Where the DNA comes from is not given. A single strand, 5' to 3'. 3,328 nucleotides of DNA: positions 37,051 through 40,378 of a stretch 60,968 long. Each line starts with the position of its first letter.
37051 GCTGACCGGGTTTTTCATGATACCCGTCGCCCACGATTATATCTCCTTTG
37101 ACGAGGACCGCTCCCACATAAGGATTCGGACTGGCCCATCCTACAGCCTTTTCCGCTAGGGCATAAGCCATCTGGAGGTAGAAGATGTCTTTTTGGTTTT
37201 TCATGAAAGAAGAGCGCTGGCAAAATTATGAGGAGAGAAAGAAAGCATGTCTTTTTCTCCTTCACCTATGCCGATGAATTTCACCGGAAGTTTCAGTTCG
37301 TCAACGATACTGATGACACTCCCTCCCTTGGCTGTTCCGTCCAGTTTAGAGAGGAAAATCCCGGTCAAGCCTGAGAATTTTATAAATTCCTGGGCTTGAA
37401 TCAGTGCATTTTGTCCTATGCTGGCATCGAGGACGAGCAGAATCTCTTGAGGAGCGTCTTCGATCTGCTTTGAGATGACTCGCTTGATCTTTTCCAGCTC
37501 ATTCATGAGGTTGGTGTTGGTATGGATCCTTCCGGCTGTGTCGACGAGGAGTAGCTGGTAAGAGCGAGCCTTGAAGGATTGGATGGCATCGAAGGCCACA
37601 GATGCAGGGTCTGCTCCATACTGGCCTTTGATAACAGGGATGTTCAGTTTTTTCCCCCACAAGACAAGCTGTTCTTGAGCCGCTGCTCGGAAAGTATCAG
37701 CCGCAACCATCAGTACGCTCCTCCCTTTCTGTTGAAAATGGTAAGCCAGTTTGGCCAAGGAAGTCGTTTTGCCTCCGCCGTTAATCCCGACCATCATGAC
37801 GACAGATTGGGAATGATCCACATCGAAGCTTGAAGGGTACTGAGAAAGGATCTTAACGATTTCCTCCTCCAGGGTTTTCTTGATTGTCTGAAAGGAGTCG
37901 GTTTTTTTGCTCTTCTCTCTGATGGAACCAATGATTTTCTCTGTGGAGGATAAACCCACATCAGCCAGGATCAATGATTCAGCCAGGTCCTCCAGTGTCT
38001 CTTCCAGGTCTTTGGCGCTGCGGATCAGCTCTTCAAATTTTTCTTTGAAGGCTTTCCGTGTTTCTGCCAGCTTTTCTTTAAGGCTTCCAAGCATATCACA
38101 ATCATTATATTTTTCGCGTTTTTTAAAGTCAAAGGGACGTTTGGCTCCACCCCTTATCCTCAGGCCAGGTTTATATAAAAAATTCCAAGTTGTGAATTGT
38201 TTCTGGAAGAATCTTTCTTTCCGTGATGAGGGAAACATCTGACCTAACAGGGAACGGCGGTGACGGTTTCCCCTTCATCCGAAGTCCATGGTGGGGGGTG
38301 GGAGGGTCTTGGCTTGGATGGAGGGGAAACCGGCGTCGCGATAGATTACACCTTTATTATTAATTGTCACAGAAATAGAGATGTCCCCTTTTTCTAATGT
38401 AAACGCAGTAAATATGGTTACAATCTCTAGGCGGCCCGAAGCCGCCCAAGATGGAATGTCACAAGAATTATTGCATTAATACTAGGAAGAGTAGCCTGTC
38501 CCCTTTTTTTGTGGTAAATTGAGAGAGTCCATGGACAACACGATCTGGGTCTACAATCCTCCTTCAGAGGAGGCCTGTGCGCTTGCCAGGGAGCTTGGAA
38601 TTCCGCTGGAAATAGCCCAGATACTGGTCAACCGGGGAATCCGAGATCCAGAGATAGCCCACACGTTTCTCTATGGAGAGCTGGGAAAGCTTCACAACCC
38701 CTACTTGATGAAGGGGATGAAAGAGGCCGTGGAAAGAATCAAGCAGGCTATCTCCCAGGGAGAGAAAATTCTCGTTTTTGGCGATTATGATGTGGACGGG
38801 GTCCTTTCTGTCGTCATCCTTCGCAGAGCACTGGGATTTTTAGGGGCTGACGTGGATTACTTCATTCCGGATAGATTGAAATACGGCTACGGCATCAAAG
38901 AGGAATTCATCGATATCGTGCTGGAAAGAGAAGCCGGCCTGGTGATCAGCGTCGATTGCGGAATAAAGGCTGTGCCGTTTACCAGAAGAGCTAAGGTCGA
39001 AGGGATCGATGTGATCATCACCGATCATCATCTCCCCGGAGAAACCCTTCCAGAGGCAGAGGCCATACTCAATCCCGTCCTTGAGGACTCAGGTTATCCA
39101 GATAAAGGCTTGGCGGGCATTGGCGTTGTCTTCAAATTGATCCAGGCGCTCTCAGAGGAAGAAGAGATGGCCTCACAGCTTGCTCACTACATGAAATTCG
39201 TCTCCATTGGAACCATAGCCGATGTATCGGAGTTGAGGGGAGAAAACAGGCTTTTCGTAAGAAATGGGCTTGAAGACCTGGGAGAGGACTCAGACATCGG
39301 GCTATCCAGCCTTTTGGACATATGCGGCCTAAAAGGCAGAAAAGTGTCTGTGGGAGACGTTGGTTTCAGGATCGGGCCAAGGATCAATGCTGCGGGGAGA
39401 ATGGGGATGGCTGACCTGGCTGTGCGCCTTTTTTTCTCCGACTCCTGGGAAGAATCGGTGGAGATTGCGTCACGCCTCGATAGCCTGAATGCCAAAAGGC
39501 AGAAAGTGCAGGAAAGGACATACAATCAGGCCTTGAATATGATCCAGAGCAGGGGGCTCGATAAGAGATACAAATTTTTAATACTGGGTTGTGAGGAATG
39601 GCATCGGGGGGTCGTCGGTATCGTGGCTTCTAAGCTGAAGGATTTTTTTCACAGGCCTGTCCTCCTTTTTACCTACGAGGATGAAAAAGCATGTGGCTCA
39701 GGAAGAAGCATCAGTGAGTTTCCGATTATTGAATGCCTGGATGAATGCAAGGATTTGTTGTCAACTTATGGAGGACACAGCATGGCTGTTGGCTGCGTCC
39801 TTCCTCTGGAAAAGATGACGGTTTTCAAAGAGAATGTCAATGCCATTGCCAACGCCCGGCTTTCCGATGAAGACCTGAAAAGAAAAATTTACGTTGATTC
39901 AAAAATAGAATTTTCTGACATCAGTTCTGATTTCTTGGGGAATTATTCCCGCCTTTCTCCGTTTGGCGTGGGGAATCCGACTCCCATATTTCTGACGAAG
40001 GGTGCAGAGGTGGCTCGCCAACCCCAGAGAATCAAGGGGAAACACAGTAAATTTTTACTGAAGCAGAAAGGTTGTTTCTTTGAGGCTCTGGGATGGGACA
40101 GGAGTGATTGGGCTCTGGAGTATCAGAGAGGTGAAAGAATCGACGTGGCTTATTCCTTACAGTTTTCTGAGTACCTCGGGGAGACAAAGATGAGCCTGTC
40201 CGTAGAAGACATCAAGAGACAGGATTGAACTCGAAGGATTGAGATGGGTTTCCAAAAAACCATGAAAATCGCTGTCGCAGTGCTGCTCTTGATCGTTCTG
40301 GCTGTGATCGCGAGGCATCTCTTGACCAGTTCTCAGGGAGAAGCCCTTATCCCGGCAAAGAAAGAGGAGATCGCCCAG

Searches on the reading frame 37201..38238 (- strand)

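Call 48: search_protein_families(library=pfam, proteins=[window:37201-38238:-])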
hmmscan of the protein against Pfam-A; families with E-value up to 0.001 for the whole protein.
window:37201-38238:- (345 aa): 6 families
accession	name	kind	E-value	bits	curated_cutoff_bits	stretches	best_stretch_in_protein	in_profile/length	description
PF00448.28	SRP54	-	9.3e-75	251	22.7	1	145-344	2-195/196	SRP54-type protein, GTPase domain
PF02881.24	SRP54_N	-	7.9e-10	39.3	22.4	1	74-127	19-75/75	SRP54-type protein, helical bundle domain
PF01656.29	CbiA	-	2.2e-06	28.1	25.4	0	154-247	8-54/125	CobQ/CobB/MinD/ParA nucleotide binding domain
PF13604.12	AAA_30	-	1.2e-05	25.5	27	1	143-240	17-102/191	AAA domain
PF25199.1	nSTAND_NTPase5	-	2.4e-05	24.6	34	1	126-187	27-85/145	Novel STAND NTPase 5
PF20720.3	nSTAND3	-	0.00024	21.3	27.2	0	141-180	14-52/155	Novel STAND NTPase 3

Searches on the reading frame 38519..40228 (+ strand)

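Call 48: search_protein_families(library=pfam, proteins=[window:38519-40228:+])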
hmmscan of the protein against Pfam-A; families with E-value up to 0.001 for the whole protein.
window:38519-40228:+ (569 aa): 3 families
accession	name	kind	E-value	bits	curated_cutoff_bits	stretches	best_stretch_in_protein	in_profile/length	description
PF01368.27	DHH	-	1e-24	87.6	28.1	1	83-224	1-120/125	DHH family, N-terminal domain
PF17768.7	RecJ_OB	-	6.6e-23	81.3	27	1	459-564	1-107/107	RecJ OB domain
PF02272.25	DHHA1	-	1.8e-11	44.8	25.9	1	352-444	3-100/102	DHHA1 domain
